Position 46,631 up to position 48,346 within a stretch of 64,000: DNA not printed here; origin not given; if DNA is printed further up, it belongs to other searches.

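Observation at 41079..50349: lexA-divergent five-gene cluster: two uncharacterised genes placed directly upstream of imuA-imuB-dnaE2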

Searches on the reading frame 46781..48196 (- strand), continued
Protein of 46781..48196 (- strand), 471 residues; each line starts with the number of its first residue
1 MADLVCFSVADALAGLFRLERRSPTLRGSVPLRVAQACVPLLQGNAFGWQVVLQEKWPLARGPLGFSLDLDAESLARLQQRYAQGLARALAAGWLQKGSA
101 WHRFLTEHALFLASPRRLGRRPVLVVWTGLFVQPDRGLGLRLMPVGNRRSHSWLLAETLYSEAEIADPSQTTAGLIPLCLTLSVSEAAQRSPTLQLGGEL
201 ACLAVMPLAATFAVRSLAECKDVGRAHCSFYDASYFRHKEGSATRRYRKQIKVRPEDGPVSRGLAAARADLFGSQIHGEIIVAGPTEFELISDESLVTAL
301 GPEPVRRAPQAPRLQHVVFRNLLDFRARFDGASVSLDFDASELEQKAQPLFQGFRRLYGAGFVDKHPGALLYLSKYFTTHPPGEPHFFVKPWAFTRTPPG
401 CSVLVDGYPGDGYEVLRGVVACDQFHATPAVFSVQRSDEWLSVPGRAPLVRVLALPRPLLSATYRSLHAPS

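Call 26: predict_structure(alignment_id=A1)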
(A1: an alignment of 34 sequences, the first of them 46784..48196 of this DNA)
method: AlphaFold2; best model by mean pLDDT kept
length: 471 residues; sequences in the alignment: 34
mean_pLDDT: 85.9   pTM: 0.88
mean pLDDT of the five models: 85.9, 85.9, 85.5, 85.3, 84.6
residues with pLDDT >= 90: 298; 70-90: 91; 50-70: 69; < 50: 13
segments of 3 or more residues with pLDDT < 50: 112-119
pLDDT, mean of each block of 10 residues (from residue 1): 85 96 62 54 74 94 85 93 95 95 86 48 86 94 90 94 65 85 90 93 95 97 91 71 59 61 54 87 97 94 91 95 97 95 95 94 89 88 88 94 93 90 90 93 97 92 90 64
secondary structure, 60 per line:
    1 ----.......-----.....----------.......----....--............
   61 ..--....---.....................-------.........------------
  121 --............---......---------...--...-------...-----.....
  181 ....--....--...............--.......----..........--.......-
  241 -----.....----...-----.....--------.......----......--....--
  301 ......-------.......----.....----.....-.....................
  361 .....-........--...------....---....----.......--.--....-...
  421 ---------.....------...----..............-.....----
elements in order: E5-11 E17-21 H32-38 H43-46 E49-62 E65-68 H72-92 H100-108 E123-134 E138-143 E153-155 E158-160 E176-184 H187-190 E193-207 E210-216 H221-230 H233-239 H246-250 H263-267 E276-282 E287-292 E295-298 E301-306 E314-320 E325-329 E334-338 H340-365 H367-374 E377-379 E386-389 E393-396 E401-407 E413-416 E418-420 E430-434 E441-443 E448-456 H457-461 E463-467

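Call 29: fold_search(model_id=the predicted structure, library=pdb)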
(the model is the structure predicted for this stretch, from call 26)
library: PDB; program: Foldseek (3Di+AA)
matches with E <= 10: 572; with E <= 0.001: 4
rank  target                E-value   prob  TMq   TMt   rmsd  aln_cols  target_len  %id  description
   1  2bsy                  1.3e-04  1.00  0.26  0.41  11.0       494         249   10  Epstein Barr Virus dUTPase (released 2005-09-15)
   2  2we0                  1.7e-04  1.00  0.26  0.42  10.7       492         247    9  EBV dUTPase mutant Cys4Ser (released 2009-07-07)
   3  2bt1                  2.6e-04  1.00  0.25  0.40  10.5       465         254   10  Epstein Barr Virus dUTPase in complex with a,b-imino dUTP (released 2005-09-15)
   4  2we2                  9.5e-04  0.99  0.25  0.41  11.0       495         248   10  EBV dUTPase double mutant Gly78Asp-Asp131Ser with dUMP (released 2009-07-07)
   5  1f7o_A                1.8e-03  1.00  0.17  0.62   8.4       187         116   10  CRYSTAL STRUCTURES OF FELINE IMMUNODEFICIENCY VIRUS DUTP PYROPHOSPHATASE AND ITS NUCLEOTIDE COMPLEXES IN THREE CRYSTAL (released 2000-09-06)
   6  1f7o_C                1.8e-03  1.00  0.17  0.59   8.8       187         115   11  CRYSTAL STRUCTURES OF FELINE IMMUNODEFICIENCY VIRUS DUTP PYROPHOSPHATASE AND ITS NUCLEOTIDE COMPLEXES IN THREE CRYSTAL (released 2000-09-06)
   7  2we3                  3.6e-03  0.75  0.20  0.35  16.9       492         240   10  EBV dUTPase inactive mutant deleted of motif V (released 2009-07-07)
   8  8qdo_B                7.7e-03  0.30  0.18  0.19  21.6       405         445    7  Crystal structure of the tegument protein UL82 (pp71) from Human Cytomegalovirus (released 2024-02-28)
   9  2we1                  9.1e-03  0.89  0.25  0.41  11.5       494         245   10  EBV dUTPase mutant Asp131Asn with bound dUMP (released 2009-07-07)
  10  8qdo_A                9.7e-03  0.30  0.19  0.20  19.8       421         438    8  Crystal structure of the tegument protein UL82 (pp71) from Human Cytomegalovirus (released 2024-02-28)
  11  1duc                  1.2e-02  0.99  0.17  0.58   7.5       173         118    6  EIAV DUTPASE DUDP/STRONTIUM COMPLEX (released 1998-06-03)
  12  4ooq_A                1.2e-02  0.92  0.16  0.47   9.5       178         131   10  apo-dUTPase from Arabidopsis thaliana (released 2015-07-22)
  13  8k6w_A                1.2e-02  0.91  0.16  0.52  10.8       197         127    9  dUTPase of helicobacter pylori 26695 (released 2024-07-31)
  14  1dut_A                1.2e-02  0.96  0.17  0.56   8.7       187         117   11  FIV DUTP PYROPHOSPHATASE (released 1997-01-27)
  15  3ecy_A                1.4e-02  0.94  0.15  0.53  10.3       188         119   14  Crystal structural analysis of Drosophila melanogaster dUTPase (released 2008-10-07)
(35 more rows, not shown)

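Call 32: search_protein_families(library=pfam, alignment_id=A1, max_evalue=1)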
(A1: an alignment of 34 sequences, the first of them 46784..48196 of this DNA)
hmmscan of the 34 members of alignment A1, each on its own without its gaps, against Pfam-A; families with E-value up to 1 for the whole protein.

A. member 1, window:46784-48196:- (471 aa): 1 family
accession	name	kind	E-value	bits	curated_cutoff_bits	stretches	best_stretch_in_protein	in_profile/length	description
PF19541.4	DUF6065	-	0.16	11.9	26.6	0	32-54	28-50/236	Family of unknown function (DUF6065)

B. families by the number of members that match (of 34 scanned): 6 families
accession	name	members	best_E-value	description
PF19541.4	DUF6065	19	6.7e-06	Family of unknown function (DUF6065)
PF10814.13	CwsA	2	0.012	Cell wall synthesis protein CwsA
PF17524.7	CnrY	1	0.022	Anti-sigma factor CnrY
PF07643.16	DUF1598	1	0.11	Protein of unknown function (DUF1598)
PF13410.11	GST_C_2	1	0.11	Glutathione S-transferase, C-terminal domain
PF00394.28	Cu-oxidase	1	0.35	Multicopper oxidase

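Call 39: find_encoding_contigs(protein=P0011, flank=10000, max_places=2)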
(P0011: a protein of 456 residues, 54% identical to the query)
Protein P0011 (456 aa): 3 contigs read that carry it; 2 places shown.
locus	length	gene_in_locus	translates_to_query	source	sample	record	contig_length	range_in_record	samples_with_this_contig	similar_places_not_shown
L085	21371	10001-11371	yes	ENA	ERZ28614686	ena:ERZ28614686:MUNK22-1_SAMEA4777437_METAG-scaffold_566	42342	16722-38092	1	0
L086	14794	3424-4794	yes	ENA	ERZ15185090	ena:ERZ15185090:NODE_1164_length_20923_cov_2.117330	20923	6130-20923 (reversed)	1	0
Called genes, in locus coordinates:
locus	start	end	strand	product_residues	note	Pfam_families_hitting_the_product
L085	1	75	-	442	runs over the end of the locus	PF04055:Radical_SAM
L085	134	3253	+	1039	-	-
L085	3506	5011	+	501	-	PF03734:YkuD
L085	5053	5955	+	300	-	PF02219:MTHFR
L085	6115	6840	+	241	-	PF03412:Peptidase_C39, PF13529:Peptidase_C39_2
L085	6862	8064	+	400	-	PF05114:MbnB_TglH_ChrH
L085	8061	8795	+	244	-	-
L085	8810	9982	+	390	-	-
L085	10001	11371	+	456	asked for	-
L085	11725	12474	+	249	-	PF00154:RecA_N, PF27531:MT3502_N (weak)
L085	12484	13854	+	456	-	-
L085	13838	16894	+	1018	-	PF02811:PHP, PF07733:DNA_pol3_alpha, PF17657:DNA_pol3_finger, PF14579:HHH_6, PF01336:tRNA_anti-codon (weak)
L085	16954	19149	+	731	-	PF00149:Metallophos, PF12850:Metallophos_2 (faint)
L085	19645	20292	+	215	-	PF00078:RVT_1, PF08388:GIIM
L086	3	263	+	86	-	?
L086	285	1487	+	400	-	PF05114:MbnB_TglH_ChrH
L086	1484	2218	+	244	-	-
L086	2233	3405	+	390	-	-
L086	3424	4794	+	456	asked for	-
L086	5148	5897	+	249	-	PF00154:RecA_N, PF27531:MT3502_N (weak)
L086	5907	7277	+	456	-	-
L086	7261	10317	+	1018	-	PF02811:PHP, PF07733:DNA_pol3_alpha, PF17657:DNA_pol3_finger, PF14579:HHH_6, PF01336:tRNA_anti-codon (weak)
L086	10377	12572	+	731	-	PF00149:Metallophos, PF12850:Metallophos_2 (faint)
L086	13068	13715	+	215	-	PF00078:RVT_1, PF08388:GIIM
